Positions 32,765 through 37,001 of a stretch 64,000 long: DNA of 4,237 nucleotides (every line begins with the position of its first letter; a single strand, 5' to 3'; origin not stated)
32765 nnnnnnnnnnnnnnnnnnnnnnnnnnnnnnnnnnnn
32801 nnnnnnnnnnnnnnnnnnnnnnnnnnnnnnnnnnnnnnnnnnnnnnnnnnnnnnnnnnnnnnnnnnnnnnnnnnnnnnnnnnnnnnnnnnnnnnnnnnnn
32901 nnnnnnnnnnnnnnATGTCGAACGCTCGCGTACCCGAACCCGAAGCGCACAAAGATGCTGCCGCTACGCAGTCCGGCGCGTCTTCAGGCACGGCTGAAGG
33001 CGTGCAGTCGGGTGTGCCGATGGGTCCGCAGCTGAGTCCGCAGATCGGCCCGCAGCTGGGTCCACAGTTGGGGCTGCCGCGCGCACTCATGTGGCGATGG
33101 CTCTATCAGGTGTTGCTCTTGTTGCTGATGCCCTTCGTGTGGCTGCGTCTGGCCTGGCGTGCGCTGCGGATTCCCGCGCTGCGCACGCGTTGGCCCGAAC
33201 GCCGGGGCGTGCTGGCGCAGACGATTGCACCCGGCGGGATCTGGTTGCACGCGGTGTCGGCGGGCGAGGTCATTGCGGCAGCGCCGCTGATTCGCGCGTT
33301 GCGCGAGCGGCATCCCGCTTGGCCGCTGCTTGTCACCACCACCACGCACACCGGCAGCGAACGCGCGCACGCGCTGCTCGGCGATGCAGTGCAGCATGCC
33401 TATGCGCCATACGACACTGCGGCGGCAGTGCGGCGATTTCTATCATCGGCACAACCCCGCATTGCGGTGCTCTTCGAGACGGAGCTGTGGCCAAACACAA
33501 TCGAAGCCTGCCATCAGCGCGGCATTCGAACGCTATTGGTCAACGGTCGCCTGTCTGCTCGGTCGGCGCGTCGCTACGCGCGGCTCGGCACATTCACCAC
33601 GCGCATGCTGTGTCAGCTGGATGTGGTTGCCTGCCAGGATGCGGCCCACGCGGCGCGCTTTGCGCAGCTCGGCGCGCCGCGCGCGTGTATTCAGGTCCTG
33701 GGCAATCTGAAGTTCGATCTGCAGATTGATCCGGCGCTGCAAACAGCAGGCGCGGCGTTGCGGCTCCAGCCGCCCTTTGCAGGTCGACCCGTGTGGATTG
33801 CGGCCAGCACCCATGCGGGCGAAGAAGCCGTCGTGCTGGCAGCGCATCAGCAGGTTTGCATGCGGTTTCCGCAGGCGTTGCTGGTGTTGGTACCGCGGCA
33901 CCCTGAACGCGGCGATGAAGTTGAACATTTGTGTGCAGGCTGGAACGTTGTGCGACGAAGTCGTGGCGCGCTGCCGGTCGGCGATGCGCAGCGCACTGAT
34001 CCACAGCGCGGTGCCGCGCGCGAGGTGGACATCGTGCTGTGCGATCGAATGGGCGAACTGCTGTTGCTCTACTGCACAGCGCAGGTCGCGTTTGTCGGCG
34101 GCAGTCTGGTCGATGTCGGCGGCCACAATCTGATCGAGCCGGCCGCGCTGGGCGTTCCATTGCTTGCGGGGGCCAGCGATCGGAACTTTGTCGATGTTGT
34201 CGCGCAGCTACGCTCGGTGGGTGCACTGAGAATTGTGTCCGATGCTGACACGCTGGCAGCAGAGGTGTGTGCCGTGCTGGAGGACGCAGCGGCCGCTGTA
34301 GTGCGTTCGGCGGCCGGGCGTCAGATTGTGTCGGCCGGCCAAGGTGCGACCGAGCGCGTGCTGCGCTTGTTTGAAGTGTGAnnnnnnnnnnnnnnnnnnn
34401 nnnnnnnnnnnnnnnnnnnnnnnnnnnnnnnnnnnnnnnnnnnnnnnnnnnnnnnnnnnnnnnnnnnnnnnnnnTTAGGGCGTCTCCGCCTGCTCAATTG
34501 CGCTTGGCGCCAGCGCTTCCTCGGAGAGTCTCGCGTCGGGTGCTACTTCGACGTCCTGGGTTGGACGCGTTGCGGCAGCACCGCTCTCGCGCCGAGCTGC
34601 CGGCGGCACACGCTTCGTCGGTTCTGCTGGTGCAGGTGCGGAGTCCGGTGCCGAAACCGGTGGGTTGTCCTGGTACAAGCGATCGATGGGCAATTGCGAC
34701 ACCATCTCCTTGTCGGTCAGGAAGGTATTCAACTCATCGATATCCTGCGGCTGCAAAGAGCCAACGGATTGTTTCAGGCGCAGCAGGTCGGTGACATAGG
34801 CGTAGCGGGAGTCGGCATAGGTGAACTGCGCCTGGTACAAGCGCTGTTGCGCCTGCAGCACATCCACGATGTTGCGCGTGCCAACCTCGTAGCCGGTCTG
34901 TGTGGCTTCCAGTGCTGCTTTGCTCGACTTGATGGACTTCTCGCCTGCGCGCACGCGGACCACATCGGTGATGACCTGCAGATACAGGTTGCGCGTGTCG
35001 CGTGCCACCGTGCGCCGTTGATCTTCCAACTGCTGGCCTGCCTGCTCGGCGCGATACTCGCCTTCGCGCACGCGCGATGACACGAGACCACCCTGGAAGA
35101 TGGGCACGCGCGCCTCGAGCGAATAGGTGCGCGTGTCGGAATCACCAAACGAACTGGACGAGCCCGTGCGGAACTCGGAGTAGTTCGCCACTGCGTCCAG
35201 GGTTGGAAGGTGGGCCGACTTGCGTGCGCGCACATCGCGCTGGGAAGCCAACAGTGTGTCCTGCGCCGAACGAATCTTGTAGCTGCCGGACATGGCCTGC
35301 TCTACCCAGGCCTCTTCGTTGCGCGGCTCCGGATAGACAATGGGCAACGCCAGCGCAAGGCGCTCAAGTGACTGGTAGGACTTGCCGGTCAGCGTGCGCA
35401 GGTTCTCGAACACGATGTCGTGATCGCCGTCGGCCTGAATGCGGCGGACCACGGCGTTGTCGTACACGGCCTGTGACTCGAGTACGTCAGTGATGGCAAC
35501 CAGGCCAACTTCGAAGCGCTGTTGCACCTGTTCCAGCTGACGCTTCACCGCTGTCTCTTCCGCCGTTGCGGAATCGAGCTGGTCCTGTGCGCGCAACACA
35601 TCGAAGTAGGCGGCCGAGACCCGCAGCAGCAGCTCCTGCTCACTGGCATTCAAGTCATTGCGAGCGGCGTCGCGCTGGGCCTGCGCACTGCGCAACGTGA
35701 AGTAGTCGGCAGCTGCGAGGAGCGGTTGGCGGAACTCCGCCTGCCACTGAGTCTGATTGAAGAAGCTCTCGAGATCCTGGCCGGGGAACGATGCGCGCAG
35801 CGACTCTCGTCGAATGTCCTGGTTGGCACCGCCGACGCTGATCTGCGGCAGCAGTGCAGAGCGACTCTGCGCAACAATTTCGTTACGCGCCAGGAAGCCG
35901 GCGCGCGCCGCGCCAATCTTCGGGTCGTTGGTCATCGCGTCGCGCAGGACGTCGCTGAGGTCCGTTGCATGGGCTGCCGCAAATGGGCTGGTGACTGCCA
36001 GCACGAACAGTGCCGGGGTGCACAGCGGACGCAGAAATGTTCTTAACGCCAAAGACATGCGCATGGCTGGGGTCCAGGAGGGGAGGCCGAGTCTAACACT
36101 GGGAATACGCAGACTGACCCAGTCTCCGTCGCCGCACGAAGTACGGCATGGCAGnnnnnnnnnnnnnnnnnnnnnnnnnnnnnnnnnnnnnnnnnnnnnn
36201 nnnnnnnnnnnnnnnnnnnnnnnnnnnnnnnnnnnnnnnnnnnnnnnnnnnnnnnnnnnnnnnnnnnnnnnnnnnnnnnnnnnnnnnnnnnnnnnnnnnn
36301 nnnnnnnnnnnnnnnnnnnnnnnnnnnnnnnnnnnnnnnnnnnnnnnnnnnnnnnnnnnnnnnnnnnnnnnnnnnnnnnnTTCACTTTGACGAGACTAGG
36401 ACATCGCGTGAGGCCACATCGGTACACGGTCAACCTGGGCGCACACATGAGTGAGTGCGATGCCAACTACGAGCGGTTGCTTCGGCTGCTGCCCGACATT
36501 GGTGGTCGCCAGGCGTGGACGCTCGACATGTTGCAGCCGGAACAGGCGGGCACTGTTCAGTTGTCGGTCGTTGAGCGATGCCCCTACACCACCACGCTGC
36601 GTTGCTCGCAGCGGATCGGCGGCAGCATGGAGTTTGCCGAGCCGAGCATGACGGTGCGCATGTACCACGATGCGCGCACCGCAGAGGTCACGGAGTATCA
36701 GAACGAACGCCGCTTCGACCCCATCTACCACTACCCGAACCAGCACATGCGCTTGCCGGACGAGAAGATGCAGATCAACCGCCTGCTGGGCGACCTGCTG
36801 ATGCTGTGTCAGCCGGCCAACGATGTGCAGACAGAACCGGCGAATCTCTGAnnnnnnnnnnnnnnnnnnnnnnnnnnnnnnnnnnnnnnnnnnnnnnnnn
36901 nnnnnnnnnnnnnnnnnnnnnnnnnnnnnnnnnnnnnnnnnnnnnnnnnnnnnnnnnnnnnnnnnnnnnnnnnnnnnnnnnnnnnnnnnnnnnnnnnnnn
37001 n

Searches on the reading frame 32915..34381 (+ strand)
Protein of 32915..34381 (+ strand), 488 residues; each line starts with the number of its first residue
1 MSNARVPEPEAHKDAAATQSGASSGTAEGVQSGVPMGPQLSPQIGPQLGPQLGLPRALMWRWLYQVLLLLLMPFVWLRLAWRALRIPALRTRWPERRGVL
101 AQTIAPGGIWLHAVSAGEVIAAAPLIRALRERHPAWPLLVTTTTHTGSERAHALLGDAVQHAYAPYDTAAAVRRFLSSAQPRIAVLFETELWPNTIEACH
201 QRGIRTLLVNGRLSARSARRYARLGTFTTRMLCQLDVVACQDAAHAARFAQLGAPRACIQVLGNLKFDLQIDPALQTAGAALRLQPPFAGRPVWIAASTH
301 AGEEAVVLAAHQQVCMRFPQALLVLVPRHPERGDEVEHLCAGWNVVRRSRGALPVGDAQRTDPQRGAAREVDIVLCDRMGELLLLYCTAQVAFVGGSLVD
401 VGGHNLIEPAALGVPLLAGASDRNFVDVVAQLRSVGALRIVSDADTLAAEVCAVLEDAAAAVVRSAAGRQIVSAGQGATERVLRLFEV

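Call 22: search_protein_families(library=pfam, proteins=[window:32915-34381:+], max_evalue=0.0001)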
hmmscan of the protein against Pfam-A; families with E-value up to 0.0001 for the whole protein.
window:32915-34381:+ (488 aa): 1 family
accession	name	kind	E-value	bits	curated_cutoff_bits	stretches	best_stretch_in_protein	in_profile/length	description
PF04413.22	Glycos_transf_N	-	4.9e-66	222.1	23.9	1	92-268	2-178/179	3-Deoxy-D-manno-octulosonic-acid transferase (kdotransferase)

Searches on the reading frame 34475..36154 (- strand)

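Call 22: search_protein_families(library=pfam, proteins=[window:34475-36154:-], max_evalue=0.0001)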
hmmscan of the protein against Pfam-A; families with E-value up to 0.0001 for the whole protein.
window:34475-36154:- (559 aa): 1 family
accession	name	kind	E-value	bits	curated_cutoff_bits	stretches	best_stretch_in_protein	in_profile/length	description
PF02321.23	OEP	-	1.9e-57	194.6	22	2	281-465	2-187/187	Outer membrane efflux protein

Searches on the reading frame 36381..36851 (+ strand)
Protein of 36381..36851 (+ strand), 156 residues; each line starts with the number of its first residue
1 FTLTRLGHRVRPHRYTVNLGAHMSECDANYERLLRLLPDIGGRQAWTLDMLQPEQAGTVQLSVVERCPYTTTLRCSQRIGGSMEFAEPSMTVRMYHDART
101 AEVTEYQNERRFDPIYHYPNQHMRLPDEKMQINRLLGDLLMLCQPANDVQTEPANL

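Call 28: search_protein_families(library=pfam, proteins=[window:36381-36851:+], max_evalue=0.00001)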
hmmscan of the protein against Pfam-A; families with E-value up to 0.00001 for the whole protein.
window:36381-36851:+ (156 aa): 1 family
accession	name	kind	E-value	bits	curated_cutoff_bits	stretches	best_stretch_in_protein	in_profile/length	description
PF06853.17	DUF1249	-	3.1e-33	114.6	25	1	32-144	1-111/116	Protein of unknown function (DUF1249)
